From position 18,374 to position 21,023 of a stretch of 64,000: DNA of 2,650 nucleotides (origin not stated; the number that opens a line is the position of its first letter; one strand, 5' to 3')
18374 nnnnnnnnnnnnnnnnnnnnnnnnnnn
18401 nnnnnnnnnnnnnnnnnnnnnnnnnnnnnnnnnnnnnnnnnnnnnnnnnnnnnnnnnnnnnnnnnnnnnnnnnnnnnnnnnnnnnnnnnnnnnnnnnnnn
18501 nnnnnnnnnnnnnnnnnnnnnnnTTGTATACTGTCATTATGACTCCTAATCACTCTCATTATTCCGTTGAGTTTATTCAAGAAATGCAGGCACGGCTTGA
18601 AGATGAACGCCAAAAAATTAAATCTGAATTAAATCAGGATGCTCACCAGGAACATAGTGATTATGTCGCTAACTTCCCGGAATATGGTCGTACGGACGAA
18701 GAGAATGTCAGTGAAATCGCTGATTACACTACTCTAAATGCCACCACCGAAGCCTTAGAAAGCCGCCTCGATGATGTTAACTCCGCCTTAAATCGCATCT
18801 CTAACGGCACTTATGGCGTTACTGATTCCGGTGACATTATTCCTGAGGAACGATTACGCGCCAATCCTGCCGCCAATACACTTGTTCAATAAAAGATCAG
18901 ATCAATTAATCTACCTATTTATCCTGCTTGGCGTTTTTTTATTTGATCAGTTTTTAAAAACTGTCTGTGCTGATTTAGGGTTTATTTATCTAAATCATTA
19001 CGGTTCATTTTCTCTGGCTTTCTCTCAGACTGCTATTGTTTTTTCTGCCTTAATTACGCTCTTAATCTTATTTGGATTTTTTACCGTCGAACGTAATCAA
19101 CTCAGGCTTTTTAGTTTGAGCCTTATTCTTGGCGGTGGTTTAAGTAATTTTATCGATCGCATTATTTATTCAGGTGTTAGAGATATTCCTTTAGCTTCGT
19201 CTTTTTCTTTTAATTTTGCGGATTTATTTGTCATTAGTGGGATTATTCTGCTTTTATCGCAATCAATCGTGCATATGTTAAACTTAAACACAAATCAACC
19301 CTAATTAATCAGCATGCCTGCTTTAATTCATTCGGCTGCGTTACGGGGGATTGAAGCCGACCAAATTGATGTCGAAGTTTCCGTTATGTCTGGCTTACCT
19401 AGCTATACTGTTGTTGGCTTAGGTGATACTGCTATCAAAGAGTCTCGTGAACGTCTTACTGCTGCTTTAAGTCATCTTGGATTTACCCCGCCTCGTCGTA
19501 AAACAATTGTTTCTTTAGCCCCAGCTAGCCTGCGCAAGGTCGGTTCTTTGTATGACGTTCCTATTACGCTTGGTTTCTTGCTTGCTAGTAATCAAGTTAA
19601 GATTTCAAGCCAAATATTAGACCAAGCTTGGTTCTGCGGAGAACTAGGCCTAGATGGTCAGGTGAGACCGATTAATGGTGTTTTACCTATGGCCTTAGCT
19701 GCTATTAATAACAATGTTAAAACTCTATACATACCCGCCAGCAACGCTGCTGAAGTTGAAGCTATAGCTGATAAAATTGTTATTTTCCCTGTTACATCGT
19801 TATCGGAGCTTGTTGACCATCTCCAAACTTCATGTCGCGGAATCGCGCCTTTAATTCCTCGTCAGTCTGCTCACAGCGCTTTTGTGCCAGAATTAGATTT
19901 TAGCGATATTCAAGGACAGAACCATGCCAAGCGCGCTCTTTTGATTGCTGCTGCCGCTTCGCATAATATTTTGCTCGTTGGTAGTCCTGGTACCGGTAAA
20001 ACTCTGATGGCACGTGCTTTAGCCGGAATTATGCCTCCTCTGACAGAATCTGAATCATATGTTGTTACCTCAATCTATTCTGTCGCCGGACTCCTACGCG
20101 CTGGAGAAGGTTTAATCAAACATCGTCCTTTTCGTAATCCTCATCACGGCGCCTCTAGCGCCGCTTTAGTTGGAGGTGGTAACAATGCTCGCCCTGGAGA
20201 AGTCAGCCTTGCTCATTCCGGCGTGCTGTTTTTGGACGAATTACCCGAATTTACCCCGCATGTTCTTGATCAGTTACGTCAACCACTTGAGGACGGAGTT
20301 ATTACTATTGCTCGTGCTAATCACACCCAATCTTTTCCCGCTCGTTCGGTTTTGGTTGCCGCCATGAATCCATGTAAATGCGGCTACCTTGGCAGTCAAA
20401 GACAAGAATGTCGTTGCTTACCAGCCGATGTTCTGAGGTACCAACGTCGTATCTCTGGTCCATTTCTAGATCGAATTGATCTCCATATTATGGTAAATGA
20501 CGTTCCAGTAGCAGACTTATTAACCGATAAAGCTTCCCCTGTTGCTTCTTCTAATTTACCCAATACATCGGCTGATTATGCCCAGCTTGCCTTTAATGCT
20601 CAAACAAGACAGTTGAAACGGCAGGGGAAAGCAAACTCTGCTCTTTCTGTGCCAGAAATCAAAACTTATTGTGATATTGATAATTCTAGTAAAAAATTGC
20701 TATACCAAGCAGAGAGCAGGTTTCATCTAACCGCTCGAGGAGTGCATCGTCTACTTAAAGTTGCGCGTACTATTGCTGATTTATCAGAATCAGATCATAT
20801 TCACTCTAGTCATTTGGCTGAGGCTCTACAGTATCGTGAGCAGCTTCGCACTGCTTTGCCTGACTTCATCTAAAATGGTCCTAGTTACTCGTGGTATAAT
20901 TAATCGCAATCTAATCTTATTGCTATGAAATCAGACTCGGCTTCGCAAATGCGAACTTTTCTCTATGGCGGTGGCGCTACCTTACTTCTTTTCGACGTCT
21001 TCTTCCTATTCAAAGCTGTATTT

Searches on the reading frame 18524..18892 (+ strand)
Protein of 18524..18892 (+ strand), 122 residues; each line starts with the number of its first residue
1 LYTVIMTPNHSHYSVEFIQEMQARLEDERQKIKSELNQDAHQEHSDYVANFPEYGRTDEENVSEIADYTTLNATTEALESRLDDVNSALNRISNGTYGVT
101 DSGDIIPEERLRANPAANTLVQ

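Call 11: search_protein_families(library=pfam, proteins=[window:18524-18892:+], max_evalue=0.01)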
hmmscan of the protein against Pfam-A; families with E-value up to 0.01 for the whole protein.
window:18524-18892:+ (122 aa): 1 family
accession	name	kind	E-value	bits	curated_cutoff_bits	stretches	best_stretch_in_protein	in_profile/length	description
PF23460.1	ZMYND8_CC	-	0.0013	19.4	27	1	16-48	26-58/65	ZMYND8 protein coiled-coil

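Call 16: find_homologous_proteins(query=window:18539-18892:+)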
Query window:18539-18892:+ (117 aa): 41 proteins with E <= 0.001 among 45 candidates.
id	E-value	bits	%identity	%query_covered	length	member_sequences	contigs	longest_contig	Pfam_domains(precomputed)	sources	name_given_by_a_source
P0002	2.2e-69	248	100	100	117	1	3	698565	-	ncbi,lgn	-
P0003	5.0e-45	170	64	100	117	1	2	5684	-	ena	-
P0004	7.9e-42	160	68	94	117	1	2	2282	-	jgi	jgi:RNA polymerase-binding transcription factor DksA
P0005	2.1e-37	146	56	96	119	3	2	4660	-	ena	-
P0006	9.9e-35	137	59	99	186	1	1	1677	-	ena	-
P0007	1.4e-33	133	59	91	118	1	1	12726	-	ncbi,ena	-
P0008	3.2e-33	132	55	97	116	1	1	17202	-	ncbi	-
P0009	9.4e-33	131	59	93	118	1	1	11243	-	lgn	-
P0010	3.2e-32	129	58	96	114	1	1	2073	-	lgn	-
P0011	7.3e-31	125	58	93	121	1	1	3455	-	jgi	jgi:DnaK suppressor protein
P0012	7.6e-31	125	55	94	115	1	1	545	-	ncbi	-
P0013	6.2e-30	122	54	96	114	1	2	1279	-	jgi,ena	-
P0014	1.4e-29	121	52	99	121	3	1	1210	-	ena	-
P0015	2.3e-29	120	54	96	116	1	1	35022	-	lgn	-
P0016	4.4e-29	119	52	91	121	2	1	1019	-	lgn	-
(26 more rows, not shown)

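Call 18: find_related_loci(query=A1, collection=genome_contigs, flank=3000)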
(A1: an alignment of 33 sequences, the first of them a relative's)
Query A1 (117 aa) in genome_contigs; peptide patterns used: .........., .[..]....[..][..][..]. (x = any residue, [..] = any of these).
75 stretches matched a pattern; 57 encode a relative of the query (tblastn E <= 1e-3); 57 distinct loci.
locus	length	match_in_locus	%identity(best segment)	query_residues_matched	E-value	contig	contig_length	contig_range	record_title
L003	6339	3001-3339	62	4-116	8e-43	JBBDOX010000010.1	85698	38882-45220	MAG: Candidatus Andersenbacteria bacterium isolate LejiaB_49_17 Lejia_B_357_length_85698_cov_11, whole genome shotgun se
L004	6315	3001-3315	61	12-116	4e-40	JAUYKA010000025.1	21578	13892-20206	MAG: bacterium isolate C24_metabat.bin.173 C24_k141_219798, whole genome shotgun sequence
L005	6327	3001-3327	59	8-116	2e-39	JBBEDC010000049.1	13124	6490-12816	MAG: Candidatus Andersenbacteria bacterium isolate LejiaF_48_14 Lejia_F_6670_length_13124_cov_8, whole genome shotgun se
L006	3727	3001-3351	54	4-116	1e-38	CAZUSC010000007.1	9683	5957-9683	MAG TPA_asm: uncultured Candidatus Saccharibacteria bacterium isolate binchicken_co203_424 genome assembly, contig: k141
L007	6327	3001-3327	56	8-116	4e-38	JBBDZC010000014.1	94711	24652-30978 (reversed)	MAG: Candidatus Andersenbacteria bacterium isolate LejiaD_51_235 Lejia_D_461_length_94711_cov_147, whole genome shotgun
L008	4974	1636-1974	50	5-117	4e-36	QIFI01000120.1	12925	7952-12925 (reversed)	MAG: Candidatus Andersenbacteria bacterium isolate SZUA-179 Ga0063294_10002179, whole genome shotgun sequence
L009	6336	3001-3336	54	5-116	3e-36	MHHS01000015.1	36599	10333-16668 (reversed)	MAG: Candidatus Andersenbacteria bacterium RIFCSPHIGHO2_12_FULL_45_11b rifcsphigho2_12_scaffold_2516, whole genome shotg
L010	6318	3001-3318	55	11-116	2e-35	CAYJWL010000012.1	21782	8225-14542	MAG TPA_asm: uncultured Candidatus Saccharibacteria bacterium isolate ERP125453_co1_506 genome assembly, contig: NODE_22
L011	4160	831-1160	52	8-117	2e-34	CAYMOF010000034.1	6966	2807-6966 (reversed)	MAG TPA_asm: uncultured Candidatus Saccharibacteria bacterium isolate SRP141376_co2_385 genome assembly, contig: NODE_18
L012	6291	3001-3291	54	11-116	1e-33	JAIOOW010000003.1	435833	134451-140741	MAG: Candidatus Andersenbacteria bacterium isolate LakeFargette_0920_ALND_MAG_45_23 LacPavin_0920_ALND_scaffold_352731,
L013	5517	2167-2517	48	3-116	5e-33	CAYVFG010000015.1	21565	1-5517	MAG TPA_asm: uncultured Candidatus Saccharibacteria bacterium isolate SRP193066_co1_226 genome assembly, contig: NODE_24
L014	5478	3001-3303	52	5-116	4e-31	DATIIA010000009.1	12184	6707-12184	MAG TPA_asm: Candidatus Andersenbacteria bacterium isolate SMAG_U15652 k141_3372, whole genome shotgun sequence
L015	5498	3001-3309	50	7-117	3e-31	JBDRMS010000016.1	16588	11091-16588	MAG: bacterium isolate MEGAHIT-group-1.842 k141_2522620, whole genome shotgun sequence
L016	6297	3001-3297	50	11-117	2e-31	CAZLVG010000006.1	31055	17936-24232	MAG TPA_asm: uncultured Candidatus Saccharibacteria bacterium isolate SRP141376_co1_332 genome assembly, contig: NODE_33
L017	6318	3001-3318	49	8-117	2e-30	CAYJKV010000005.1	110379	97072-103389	MAG TPA_asm: uncultured Candidatus Saccharibacteria bacterium isolate ERP124720_co1_130 genome assembly, contig: NODE_23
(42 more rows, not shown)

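Call 19: find_related_loci(query=A1, collection=metagenome_contigs, flank=3000)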
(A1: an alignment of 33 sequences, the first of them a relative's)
Query A1 (117 aa) in metagenome_contigs; peptide patterns used: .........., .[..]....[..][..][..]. (x = any residue, [..] = any of these).
104 stretches matched a pattern; 81 encode a relative of the query (tblastn E <= 1e-3); the best 80 are kept; 80 distinct loci.
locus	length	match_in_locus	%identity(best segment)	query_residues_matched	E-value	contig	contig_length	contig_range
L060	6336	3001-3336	54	5-116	3e-36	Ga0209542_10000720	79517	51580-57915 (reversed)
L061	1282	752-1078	53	8-116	1e-36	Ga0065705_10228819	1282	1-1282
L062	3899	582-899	53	11-116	1e-35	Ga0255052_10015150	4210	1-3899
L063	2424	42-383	50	1-117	4e-35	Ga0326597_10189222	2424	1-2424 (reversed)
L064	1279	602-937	54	6-117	1e-35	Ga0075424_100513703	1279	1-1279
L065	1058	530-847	50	11-116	3e-34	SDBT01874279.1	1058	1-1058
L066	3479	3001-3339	50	6-117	3e-32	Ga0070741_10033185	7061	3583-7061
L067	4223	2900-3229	49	8-117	8e-32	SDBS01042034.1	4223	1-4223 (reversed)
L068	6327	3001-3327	48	8-116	1e-31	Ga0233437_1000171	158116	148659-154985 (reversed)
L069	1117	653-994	51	4-117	2e-31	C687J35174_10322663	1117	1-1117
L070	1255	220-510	50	11-116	5e-30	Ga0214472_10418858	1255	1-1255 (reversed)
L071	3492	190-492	51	5-116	8e-30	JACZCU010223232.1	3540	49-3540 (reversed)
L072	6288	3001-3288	49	12-116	3e-29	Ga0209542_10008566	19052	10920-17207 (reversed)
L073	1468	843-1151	47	6-117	2e-29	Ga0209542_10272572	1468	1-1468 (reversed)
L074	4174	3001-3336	47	6-116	2e-28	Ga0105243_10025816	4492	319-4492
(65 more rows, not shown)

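Call 50: search_solved_structures(query=A1, max_evalue=1, show_alignments=1)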
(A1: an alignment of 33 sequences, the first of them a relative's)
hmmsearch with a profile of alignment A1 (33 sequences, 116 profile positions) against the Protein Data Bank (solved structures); distinct sequences matched with E-value up to 1: 10.
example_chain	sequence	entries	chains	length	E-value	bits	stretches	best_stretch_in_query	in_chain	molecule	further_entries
6ptg_A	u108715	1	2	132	3e-11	46.6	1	7-115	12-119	DnaK Suppressor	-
2kq9_A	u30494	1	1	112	2.6e-07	33.9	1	21-108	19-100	DnaK suppressor protein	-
1tjl_A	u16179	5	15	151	0.00095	22.4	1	12-114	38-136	DnaK suppressor protein | RNA polymerase-binding transcription factor DksA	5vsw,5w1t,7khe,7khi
4ijj_A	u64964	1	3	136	0.0046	20.2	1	69-115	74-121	Putative C4-type zinc finger protein, DksA/TraR family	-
6ec0_A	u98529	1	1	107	0.048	16.9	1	5-82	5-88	Keratin 1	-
2xrh_A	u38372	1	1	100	0.061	16.6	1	17-72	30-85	PROTEIN HP0721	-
6e2j_A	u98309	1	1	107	0.11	15.8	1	6-82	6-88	Keratin, type II cytoskeletal 1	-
8snb_1E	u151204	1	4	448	0.23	14.7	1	15-87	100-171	Coiled-coil domain-containing protein 105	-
5xbj_A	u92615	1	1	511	0.24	14.7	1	12-99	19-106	Flagellar hook-associated protein FlgK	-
1ofc_X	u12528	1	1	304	0.31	14.3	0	16-59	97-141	ISWI PROTEIN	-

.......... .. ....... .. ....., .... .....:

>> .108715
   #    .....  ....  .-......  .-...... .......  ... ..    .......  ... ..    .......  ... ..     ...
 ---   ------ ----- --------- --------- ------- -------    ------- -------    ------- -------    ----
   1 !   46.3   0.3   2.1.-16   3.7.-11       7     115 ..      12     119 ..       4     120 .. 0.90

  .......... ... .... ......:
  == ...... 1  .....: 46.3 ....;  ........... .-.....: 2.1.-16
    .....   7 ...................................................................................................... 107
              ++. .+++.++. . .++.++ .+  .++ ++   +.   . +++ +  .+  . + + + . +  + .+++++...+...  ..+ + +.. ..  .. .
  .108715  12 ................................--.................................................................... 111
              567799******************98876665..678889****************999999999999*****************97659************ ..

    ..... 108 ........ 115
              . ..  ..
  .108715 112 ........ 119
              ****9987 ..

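Call 51: search_protein_families(library=ncbifam, proteins=[window:18539-18892:+], max_evalue=1)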
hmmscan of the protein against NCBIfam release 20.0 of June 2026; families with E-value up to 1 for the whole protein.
window:18539-18892:+ (117 aa): 4 families
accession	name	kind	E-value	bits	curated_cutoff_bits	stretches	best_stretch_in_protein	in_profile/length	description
TIGR02890.1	bacill_yteA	subfamily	2.6e-13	50.4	134.4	1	13-116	3-111/159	regulatory protein, yteA family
NF033459.1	DksA_like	equivalog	1.4e-09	38.2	105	1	13-113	3-100/113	RNA polymerase-binding protein DksA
TIGR02420.1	dksA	equivalog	3.7e-06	27.3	115.5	1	14-114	7-103/110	RNA polymerase-binding protein DksA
TIGR03044.1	PS_II_psb27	equivalog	0.11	12.6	117.35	1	1-75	33-103/135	photosystem II protein Psb27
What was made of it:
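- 18526..18892 (+): Neighbouring separate unit: -10 box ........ (18526-18533), 5 nt further (GTCAT), then the ATG at 18539 (the same spacing as for the gene at 27220), followed by a 117-aa Cys-less DksA/TraR-family gene. Family assignment: PDB profile hit 6ptg E = 3e-11, and NCBIfam YteA/DksA matches below cut-off (calls 50, 51).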

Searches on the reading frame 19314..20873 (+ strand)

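Call 11: search_protein_families(library=pfam, proteins=[window:19314-20873:+], max_evalue=0.01)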
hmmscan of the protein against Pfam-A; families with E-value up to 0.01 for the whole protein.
window:19314-20873:+ (519 aa): 14 families
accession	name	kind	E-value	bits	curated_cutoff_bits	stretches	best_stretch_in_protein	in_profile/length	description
PF01078.27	Mg_chelatase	-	3.3e-88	294.9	20.3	1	195-399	1-204/207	Magnesium chelatase, subunit ChlI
PF13541.12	ChlI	-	1.7e-36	125.2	27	1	20-144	1-121/121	Subunit ChlI of Mg-chelatase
PF13335.12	Mg_chelatase_C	-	5.8e-26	91.4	26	1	418-508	3-94/94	Magnesium chelatase, subunit ChlI C-terminal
PF00493.29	MCM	-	1.1e-10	41.5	23.3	1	293-398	113-208/224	MCM P-loop domain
PF07728.20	AAA_5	-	4.3e-09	36.9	22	1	218-355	1-125/139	AAA domain (dynein-related subfamily)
PF00158.32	Sigma54_activat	-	4.8e-08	33.3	20.2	1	209-351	15-141/168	Sigma-54 interaction domain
PF00004.35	AAA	-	2e-06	28.7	21.2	1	219-337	1-110/131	ATPase family associated with various cellular activities (AAA)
PF05362.19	Lon_C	-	5.7e-06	26.5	21.1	1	107-167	135-199/205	Lon protease (S16) C-terminal proteolytic domain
PF20030.5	bpMoxR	-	0.00052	19.6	27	0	207-240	22-55/205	MoxR domain in the MoxR-vWA-beta-propeller ternary systems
PF05496.18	RuvB_N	-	0.0009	19.5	27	0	197-240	7-57/159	Holliday junction DNA helicase RuvB P-loop domain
PF07724.20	AAA_2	-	0.0014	19.2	27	1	217-332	4-106/166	AAA domain (Cdc48 subfamily)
PF13245.12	AAA_19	-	0.0048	17.5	25.1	0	211-246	6-41/134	AAA domain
PF05970.20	PIF1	-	0.008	16.2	25.9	0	213-327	19-128/223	PIF1-like helicase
PF13191.12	AAA_16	-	0.0093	16.9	32.6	0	215-237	23-45/167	AAA ATPase domain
